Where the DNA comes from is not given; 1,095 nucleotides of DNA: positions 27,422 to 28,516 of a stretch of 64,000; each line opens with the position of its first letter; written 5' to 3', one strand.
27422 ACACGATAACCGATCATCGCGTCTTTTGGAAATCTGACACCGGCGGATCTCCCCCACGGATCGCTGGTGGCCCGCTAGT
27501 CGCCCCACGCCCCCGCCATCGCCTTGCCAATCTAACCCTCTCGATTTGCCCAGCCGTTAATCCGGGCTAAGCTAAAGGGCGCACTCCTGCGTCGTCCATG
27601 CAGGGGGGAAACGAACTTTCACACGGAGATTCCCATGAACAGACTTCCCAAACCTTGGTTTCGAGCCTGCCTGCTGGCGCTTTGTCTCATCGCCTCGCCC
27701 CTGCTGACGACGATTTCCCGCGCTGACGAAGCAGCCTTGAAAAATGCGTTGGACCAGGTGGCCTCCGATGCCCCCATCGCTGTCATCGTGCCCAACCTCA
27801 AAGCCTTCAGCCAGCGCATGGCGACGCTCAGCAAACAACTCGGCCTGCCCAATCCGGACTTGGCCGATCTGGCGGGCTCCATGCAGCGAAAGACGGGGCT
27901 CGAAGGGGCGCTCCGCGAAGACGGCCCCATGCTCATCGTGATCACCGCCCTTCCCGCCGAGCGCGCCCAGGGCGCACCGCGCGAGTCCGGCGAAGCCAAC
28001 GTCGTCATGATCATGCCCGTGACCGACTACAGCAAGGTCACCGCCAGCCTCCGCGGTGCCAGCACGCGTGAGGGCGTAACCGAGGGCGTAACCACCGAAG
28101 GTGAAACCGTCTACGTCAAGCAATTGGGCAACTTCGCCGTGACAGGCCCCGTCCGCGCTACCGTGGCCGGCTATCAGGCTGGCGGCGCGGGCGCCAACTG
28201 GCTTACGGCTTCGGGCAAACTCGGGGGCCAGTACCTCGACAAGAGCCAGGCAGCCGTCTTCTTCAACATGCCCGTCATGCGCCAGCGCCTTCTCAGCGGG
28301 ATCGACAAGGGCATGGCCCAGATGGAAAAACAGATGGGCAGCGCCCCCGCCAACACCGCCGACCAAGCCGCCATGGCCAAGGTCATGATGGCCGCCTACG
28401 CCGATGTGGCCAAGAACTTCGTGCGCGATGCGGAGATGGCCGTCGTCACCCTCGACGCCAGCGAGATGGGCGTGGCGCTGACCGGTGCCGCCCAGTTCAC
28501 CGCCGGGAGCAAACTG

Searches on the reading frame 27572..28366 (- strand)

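Call 25: search_protein_families(library=pfam, proteins=[window:27572-28366:-], max_evalue=1)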
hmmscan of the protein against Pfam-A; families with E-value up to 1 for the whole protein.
window:27572-28366:- (264 aa): 1 family
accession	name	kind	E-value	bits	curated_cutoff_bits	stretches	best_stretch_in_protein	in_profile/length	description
PF21321.3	HTH_66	-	0.098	13.5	24.3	1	77-132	6-64/83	Putative DNA-binding HTH domain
